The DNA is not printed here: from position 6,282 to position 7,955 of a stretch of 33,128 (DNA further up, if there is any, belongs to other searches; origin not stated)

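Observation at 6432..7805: Orphan Zn-ribbon protein with two degenerate Mrr/PD-(D/E)xK-like modules inside the pilin/prepilin-peptidase locus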

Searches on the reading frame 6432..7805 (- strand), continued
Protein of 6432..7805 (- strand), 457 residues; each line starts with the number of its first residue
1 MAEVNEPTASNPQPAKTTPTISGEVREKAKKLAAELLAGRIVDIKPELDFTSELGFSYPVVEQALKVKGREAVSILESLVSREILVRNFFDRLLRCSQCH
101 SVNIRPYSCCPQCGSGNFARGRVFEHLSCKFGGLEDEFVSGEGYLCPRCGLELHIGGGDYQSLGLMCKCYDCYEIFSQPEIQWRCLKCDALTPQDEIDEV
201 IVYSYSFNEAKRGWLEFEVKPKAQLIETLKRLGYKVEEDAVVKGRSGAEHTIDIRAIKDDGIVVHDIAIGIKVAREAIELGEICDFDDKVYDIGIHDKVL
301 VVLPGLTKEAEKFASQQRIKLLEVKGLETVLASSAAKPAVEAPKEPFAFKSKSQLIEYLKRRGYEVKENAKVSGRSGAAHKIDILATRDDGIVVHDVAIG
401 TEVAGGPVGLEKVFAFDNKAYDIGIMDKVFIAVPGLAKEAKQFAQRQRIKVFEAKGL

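Call 38: search_protein_families(library=pfam, proteins=[L069:6317-9685:-, L069:9956-11317:+, L069:11345-12904:+, L069:12923-14137:+, L069:14140-14574:+, L069:14586-15098:+, L069:15095-16372:+, L069:17074-18480:+, L069:18516-19586:+, L069:19671-19979:-], max_evalue=0.001)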
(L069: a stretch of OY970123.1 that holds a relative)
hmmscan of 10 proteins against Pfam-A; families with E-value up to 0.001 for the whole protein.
L069:6317-9685:- (1122 aa): 1 family
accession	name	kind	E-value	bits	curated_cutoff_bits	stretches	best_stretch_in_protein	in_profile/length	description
PF15902.12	Sortilin-Vps10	-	0.00097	18.5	33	0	79-151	2-60/446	Sortilin, neurotensin receptor 3,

L069:9956-11317:+ (453 aa): 2 families
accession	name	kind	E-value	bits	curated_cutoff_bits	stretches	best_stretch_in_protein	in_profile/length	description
PF18551.6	TackOD1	-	1.6e-38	132.6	32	1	17-194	10-187/188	Thaumarchaeal output domain 1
PF04471.18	Mrr_cat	-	7.3e-09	36.2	21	0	347-448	13-110/115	Restriction endonuclease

L069:11345-12904:+ (519 aa): 4 families
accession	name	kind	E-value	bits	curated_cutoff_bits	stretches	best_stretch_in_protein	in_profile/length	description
PF00437.27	T2SSE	-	1.3e-124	416.1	24.9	1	130-513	2-370/370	Type II/IV secretion system protein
PF05157.20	MshEN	-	6.6e-18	64.9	23.1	1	22-105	2-86/90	MshEN domain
PF25199.1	nSTAND_NTPase5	-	0.00033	20.9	34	1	271-321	42-93/145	Novel STAND NTPase 5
PF13604.12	AAA_30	-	0.00036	20.8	27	1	259-302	6-50/191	AAA domain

L069:12923-14137:+ (404 aa): 1 family
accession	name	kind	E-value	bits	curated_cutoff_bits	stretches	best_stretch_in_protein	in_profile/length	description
PF00482.28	T2SSF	-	8.9e-56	187.7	25.2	2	67-190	1-125/125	Type II secretion system (T2SS), protein F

L069:14140-14574:+ (144 aa): 0 families

L069:14586-15098:+ (170 aa): 1 family
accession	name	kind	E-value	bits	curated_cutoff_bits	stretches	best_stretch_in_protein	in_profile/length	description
PF07963.17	N_methyl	-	1.4e-06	28.1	21.2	1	13-36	3-26/27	Prokaryotic N-terminal methylation motif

L069:15095-16372:+ (425 aa): 1 family
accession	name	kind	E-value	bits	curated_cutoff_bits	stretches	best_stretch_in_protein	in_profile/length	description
PF23981.1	DUF7305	-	1.3e-10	42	27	1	247-398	23-178/185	Domain of unknown function (DUF7305)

L069:17074-18480:+ (468 aa): 1 family
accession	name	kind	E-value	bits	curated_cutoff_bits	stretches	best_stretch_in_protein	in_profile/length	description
PF05137.18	PilN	-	3.1e-09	37.2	22.8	1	401-462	10-74/78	Fimbrial assembly protein (PilN)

L069:18516-19586:+ (356 aa): 5 families
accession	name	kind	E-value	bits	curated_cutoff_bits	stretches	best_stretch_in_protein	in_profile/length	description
PF00437.27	T2SSE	-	1.5e-43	149.4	24.9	1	116-272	134-280/370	Type II/IV secretion system protein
PF13401.12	AAA_22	-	1.7e-06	28.8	27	1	123-209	4-96/130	AAA domain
PF13191.12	AAA_16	-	2.9e-05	25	32.6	1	122-157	23-61/167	AAA ATPase domain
PF13555.12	AAA_29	-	3.9e-05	23.7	27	1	121-148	19-46/61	P-loop containing region of AAA domain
PF12775.13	AAA_7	-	0.00091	19.2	25.8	0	104-154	14-64/181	P-loop containing dynein motor region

L069:19671-19979:- (102 aa): 1 family
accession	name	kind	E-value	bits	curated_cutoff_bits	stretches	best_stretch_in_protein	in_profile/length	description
PF07963.17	N_methyl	-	9.8e-10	38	21.2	1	7-30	3-26/27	Prokaryotic N-terminal methylation motif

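Call 39: fold_search(model_id=the predicted structure, library=pdb)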
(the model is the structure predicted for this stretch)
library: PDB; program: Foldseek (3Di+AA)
matches with E <= 10: 1043; with E <= 0.001: 7
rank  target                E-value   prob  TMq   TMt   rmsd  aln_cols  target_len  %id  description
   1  1y88                  7.7e-07  1.00  0.22  0.51  12.7       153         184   20  Crystal Structure of Protein of Unknown Function AF1548 (released 2004-12-21)
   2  9u49_A                9.0e-05  1.00  0.22  0.25   6.4       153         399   12  crystal structure of Cdn1 in complex with cA4 (released 2026-02-04)
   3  5gkj_B                1.3e-04  0.92  0.14  0.24  19.7       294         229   12  Structure of EndoMS in apo form (released 2016-11-02)
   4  8z4i_A                3.6e-04  1.00  0.20  0.24   6.9       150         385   15  crystal structure of Cdn1 in complex with cA3 (released 2026-02-04)
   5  8z4i_B                6.4e-04  1.00  0.22  0.26   4.8       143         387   12  crystal structure of Cdn1 in complex with cA3 (released 2026-02-04)
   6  4f0p_B                6.8e-04  1.00  0.19  0.19  13.8       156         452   15  MspJI Restriction Endonuclease - P31 Form (released 2012-08-08)
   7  4oc8_A                8.1e-04  1.00  0.19  0.23  23.8       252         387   12  DNA modification-dependent restriction endonuclease AspBHI (released 2014-03-19)
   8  4f0p_A                1.0e-03  1.00  0.19  0.20   6.6       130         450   15  MspJI Restriction Endonuclease - P31 Form (released 2012-08-08)
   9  9dou_A                1.3e-03  0.99  0.18  0.10  10.7       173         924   12  Taeniopygia guttata R2 retrotransposon (R2Tg) initiating target-primed reverse transcription (released 2025-05-21)
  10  4f0p_C                1.8e-03  1.00  0.19  0.20   5.6       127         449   12  MspJI Restriction Endonuclease - P31 Form (released 2012-08-08)
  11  9nl2_A                1.9e-03  1.00  0.17  0.08   6.6       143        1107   13  Structure of R2 retrotransposon protein from Platysternon megacephalum initiating target-primed reverse transcription (released 2025-06-18)
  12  7edb_A                2.2e-03  1.00  0.19  0.24  10.5       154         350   15  EcoT38I restriction endonuclease complexed with DNA (released 2022-03-16)
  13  4f0q_D                2.3e-03  1.00  0.19  0.20  11.6       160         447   13  MspJI Restriction Endonuclease - P21 Form (released 2012-08-08)
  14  5gkj_A                2.7e-03  0.75  0.14  0.27  20.2       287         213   12  Structure of EndoMS in apo form (released 2016-11-02)
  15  1xmx                  2.9e-03  1.00  0.22  0.25   5.1       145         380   12  Crystal structure of protein VC1899 from Vibrio cholerae (released 2004-11-16)
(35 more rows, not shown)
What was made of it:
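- On Mrr_cat restriction endonucleases (PF04471), as a fold family: Foldseek gives 1Y88 at E 7.7e-7 (call 39).
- Closest known: NA-iREase1. Same: There are Foldseek hits to RPB5 chains (call 39).
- Checked: Foldseek's top PDB match is 1Y88/AF1548, an Mrr_cat protein, at E 7.7e-7 (call 39).
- The REase fold is supported by Foldseek (1Y88 E 7.7e-7; also Cdn1, EndoMS, MspJI, Can2 and RPB5; call 39).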

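Call 48: find_homologous_proteins(query=P0163, max_evalue=0.001)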
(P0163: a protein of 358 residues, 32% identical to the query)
Query P0163 (358 aa): 88 proteins with E <= 0.001 among 1985 candidates.
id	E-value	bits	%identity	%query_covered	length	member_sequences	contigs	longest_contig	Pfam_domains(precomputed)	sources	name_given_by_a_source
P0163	3.3e-236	801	100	100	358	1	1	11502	PF18551.7,PF12773.14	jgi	jgi:ribosomal protein L40E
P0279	1.6e-85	306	49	85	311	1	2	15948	PF18551.7,PF04471.19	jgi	jgi:uncharacterized protein YbaR (Trm112 family)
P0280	1.3e-80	289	46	91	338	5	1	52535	PF18551.7,PF04471.19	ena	-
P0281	1.1e-79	286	46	87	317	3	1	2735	PF18551.7,PF04471.19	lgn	-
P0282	5.8e-75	271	45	87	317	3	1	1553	PF18551.7,PF04471.19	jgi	-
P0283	1.9e-74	269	42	87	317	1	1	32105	PF18551.7,PF04471.19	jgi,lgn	-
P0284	4.5e-74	268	46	87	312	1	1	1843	PF18551.7,PF04471.19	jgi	-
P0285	3.4e-62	229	40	86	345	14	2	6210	PF18551.7,PF04471.19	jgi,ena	-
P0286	1.2e-60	224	39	91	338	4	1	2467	PF18551.7,PF04471.19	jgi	-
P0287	2.1e-60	223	38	86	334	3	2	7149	PF18551.7,PF04471.19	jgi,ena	-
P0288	2.7e-60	223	38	86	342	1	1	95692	PF18551.7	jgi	-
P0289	2.5e-58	216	38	86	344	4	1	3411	PF18551.7,PF04471.19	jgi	-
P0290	1.0e-57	214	37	89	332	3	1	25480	PF18551.7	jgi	-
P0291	2.2e-57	213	36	90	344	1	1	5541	PF18551.7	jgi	-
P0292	2.1e-55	206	36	86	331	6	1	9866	PF18551.7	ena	-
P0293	3.4e-55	206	36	86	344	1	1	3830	PF18551.7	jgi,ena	-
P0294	1.6e-53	200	34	87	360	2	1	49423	PF18551.7,PF04471.19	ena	-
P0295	4.5e-44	169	40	62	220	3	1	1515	PF18551.7,PF04471.19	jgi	-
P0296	6.4e-41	159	30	89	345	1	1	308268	PF18551.7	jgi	-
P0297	1.9e-38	151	31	86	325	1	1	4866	PF18551.7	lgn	-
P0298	1.5e-37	148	31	86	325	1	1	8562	PF18551.7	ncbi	ncbi:MAG: TackOD1 domain-containing metal-binding protein [Candidatus Bathycorpusculaceae bacterium]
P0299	1.8e-37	148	30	86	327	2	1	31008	PF18551.7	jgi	-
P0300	6.4e-37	146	30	85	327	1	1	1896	PF18551.7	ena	-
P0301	7.7e-37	145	30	85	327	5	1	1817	PF18551.7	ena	-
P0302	9.7e-37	145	31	80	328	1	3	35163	PF18551.7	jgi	-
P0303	1.0e-36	145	30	86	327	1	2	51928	PF18551.7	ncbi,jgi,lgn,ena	-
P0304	1.1e-36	145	31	80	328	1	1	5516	PF18551.7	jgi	-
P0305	2.8e-36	144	30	86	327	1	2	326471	PF18551.7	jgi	-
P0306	3.1e-36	143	29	85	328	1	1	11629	PF18551.7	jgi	jgi:hypothetical protein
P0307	3.8e-36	143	29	85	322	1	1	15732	PF18551.7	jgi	-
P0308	3.9e-36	143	29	87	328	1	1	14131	PF18551.7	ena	-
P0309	4.1e-36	143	29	85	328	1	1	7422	PF18551.7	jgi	-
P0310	5.6e-36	143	29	85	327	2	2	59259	PF18551.7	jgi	-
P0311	5.9e-36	143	29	86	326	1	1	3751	PF18551.7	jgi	jgi:hypothetical protein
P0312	7.6e-36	142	29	86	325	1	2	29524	PF18551.7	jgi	jgi:hypothetical protein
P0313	1.8e-35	141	30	86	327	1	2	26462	PF18551.7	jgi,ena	-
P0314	1.9e-35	141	29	86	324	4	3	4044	PF18551.7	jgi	jgi:hypothetical protein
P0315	2.0e-35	141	29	86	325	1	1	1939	PF18551.7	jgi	jgi:hypothetical protein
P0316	3.2e-35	140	28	83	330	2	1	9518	PF18551.7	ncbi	-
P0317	3.5e-35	140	30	86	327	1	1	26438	PF18551.7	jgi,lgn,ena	-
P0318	3.8e-35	140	31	88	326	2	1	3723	PF18551.7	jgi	-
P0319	5.0e-35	139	29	86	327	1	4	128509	PF18551.7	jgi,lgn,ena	-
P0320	5.0e-35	139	28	87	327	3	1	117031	PF18551.7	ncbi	ncbi:MAG: hypothetical protein ACP5IM_02210 [Candidatus Bathyarchaeia archaeon]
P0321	5.3e-35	139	30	86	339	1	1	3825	PF18551.7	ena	-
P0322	5.6e-35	139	29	86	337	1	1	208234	PF18551.7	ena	-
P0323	7.2e-35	139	29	86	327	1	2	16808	PF18551.7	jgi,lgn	-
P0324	1.1e-34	138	29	86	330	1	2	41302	PF18551.7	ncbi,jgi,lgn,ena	-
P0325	1.6e-34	138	30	82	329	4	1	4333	PF18551.7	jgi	-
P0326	1.7e-34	138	29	85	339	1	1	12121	PF18551.7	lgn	-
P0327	2.5e-34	137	28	86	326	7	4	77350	PF18551.7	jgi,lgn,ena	jgi:hypothetical protein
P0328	2.8e-34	137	27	78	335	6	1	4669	PF18551.7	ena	-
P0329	3.6e-34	137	29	86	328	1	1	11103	PF18551.7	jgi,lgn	-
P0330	4.1e-34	137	30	80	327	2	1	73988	PF18551.7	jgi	-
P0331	4.7e-34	136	28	86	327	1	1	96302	PF18551.7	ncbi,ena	-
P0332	5.0e-34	136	28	80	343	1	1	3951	PF18551.7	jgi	-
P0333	7.6e-34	136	29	86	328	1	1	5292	PF18551.7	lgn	-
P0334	8.2e-34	135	29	86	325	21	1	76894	PF18551.7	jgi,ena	-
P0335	9.2e-34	135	29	83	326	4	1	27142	PF18551.7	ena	-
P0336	1.0e-33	135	29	85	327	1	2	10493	PF18551.7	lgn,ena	-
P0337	1.1e-33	135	28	86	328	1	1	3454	PF18551.7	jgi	jgi:hypothetical protein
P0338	1.4e-33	135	30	74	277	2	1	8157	PF18551.7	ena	-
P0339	1.5e-33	135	30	86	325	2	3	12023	PF18551.7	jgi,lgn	jgi:hypothetical protein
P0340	1.7e-33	134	28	86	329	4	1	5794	PF18551.7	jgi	jgi:hypothetical protein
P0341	3.8e-33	133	29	80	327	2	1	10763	PF18551.7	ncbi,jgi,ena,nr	ncbi:MAG: hypothetical protein OEW71_00265 [Candidatus Bathyarchaeota archaeon]|nr:hypothetical prot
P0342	5.3e-33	133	29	88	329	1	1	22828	PF18551.7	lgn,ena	-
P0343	6.5e-33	133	29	86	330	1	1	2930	PF18551.7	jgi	jgi:hypothetical protein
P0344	6.9e-33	132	28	85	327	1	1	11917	PF18551.7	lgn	-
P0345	7.2e-33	132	29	80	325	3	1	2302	PF18551.7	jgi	-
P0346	8.4e-33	132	27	86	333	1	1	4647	PF18551.7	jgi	jgi:hypothetical protein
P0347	1.5e-32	131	28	86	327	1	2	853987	PF18551.7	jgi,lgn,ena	-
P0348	2.4e-32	131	29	86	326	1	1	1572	PF18551.7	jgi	-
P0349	2.9e-32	130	31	80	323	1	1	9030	PF18551.7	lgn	-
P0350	3.0e-32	130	30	80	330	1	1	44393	PF18551.7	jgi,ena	-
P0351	3.1e-32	130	27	86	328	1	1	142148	PF18551.7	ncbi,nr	ncbi:MAG: hypothetical protein QMD13_05325 [Candidatus Bathyarchaeia archaeon]|nr:hypothetical prote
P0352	4.3e-32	130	25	86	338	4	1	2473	PF18551.7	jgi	-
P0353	5.1e-32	130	28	87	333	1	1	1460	PF18551.7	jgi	jgi:transcription elongation factor Elf1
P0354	8.5e-32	129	29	85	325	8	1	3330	PF18551.7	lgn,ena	-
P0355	1.2e-31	128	30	80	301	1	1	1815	PF18551.7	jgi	jgi:hypothetical protein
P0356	1.5e-31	128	27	83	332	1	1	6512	PF18551.7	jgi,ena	jgi:hypothetical protein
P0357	1.9e-31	128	27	86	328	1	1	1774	PF18551.7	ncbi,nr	ncbi:MAG: hypothetical protein QMD23_08510 [Candidatus Bathyarchaeia archaeon]|nr:hypothetical prote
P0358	1.9e-31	128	30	80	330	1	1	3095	PF18551.7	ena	-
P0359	3.7e-31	127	30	80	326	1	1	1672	PF18551.7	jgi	-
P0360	3.9e-31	127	28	89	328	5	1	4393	PF18551.7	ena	-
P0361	4.5e-31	126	28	80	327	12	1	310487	PF18551.7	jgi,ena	-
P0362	3.7e-30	123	30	78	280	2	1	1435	PF18551.7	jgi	jgi:hypothetical protein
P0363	4.5e-29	120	30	74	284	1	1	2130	PF18551.7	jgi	jgi:hypothetical protein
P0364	6.9e-29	119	30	74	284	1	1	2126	PF18551.7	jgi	jgi:hypothetical protein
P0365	1.0e-28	119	27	80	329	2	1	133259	PF18551.7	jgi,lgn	jgi:transcription elongation factor Elf1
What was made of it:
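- Tried and rejected: The 80 loci kept are almost all labelled Dehalococcoidia or Chloroflexota, and archaea had to be reached through a protein search (call 48).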

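Call 49: find_encoding_contigs(protein=P0280, flank=8000, max_places=1)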
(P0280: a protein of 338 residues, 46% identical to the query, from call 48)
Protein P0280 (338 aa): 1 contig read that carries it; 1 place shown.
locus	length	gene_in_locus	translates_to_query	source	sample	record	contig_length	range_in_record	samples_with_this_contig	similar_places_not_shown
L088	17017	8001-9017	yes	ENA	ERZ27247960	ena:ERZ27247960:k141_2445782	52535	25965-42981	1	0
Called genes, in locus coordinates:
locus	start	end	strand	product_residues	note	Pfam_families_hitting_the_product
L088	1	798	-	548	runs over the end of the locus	-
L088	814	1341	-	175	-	PF07760:DUF1616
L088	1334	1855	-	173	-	-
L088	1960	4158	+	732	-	-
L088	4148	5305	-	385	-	PF13439:Glyco_transf_4, PF13579:Glyco_trans_4_4, PF20706:GT4-conflict, PF00534:Glycos_transf_1, PF13692:Glyco_trans_1_4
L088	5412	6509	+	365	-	PF00483:NTP_transferase, PF12804:NTP_transf_3, PF25084:LbH_EIF2B, PF00132:Hexapep (weak), PF25087:GMPPB_C, PF24894:Hexapep_GlmU, PF00132:Hexapep (weak)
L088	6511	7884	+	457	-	PF02878:PGM_PMM_I, PF02879:PGM_PMM_II, PF02880:PGM_PMM_III, PF00408:PGM_PMM_IV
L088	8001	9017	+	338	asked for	PF18551:TackOD1, PF04471:Mrr_cat (weak)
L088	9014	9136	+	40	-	-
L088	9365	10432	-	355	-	PF00535:Glycos_transf_2, PF10111:Glyco_tranf_2_2, PF13506:Glyco_transf_21, PF13641:Glyco_tranf_2_3, PF03142:Chitin_synth_2 (weak), PF01644:Chitin_synth_1 (faint), PF13632:Glyco_trans_2_3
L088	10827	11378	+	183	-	PF00571:CBS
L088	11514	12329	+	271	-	PF01978:TrmB (weak)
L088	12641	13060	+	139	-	PF01909:NTP_transf_2 (weak), PF18765:Polbeta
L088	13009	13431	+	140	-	PF05168:HEPN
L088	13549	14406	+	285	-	PF00483:NTP_transferase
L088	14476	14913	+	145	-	-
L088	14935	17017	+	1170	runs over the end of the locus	PF01073:3Beta_HSD, PF01370:Epimerase, PF02719:Polysacc_synt_2, PF07993:NAD_binding_4 (faint), PF16363:GDP_Man_Dehyd, PF14890:Intein_splicing, PF01370:Epimerase, PF16363:GDP_Man_Dehyd, +2 more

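Call 50: find_encoding_contigs(protein=P0320, flank=8000, max_places=1)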
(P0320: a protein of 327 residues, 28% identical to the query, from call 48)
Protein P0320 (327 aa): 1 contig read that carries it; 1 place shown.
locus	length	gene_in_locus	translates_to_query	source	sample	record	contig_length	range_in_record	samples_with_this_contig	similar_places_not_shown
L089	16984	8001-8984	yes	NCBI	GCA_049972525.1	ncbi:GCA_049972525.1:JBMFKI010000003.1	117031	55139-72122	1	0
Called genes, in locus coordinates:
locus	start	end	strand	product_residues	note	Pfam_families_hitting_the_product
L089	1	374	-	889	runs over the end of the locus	PF03104:DNA_pol_B_exo1, PF00136:DNA_pol_B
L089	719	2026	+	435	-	PF17125:Methyltr_RsmF_N (weak), PF22458:RsmF-B_ferredox, PF01728:FtsJ (faint), PF01189:Methyltr_RsmB-F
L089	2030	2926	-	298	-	PF00491:Arginase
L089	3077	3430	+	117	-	-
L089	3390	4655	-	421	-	PF03453:MoeA_N, PF00994:MoCF_biosynth, PF03454:MoeA_C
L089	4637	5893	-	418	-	PF03453:MoeA_N, PF00994:MoCF_biosynth, PF03454:MoeA_C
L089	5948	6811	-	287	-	PF01261:AP_endonuc_2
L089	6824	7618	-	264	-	-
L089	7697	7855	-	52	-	-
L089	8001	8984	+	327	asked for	PF18551:TackOD1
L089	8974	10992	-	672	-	PF14741:GH114_assoc (weak)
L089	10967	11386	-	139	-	-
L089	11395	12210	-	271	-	PF00482:T2SSF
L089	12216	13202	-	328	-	PF00482:T2SSF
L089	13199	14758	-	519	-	PF00437:T2SSE, PF27713:UCP018868 (faint), PF23989:PilB3_C (weak)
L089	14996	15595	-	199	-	PF01380:SIS, PF13580:SIS_2 (weak)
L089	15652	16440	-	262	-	PF02361:CbiQ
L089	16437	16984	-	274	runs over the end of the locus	PF00005:ABC_tran, PF02463:SMC_N, PF13304:AAA_21 (faint)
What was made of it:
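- On TackOD1 (PF18551 / arCOG06883): So does the Bathyarchaeia locus L089 (call 50).
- It recurs in a Bathyarchaeia locus next to a T2SSE-T2SSF operon (call 50).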
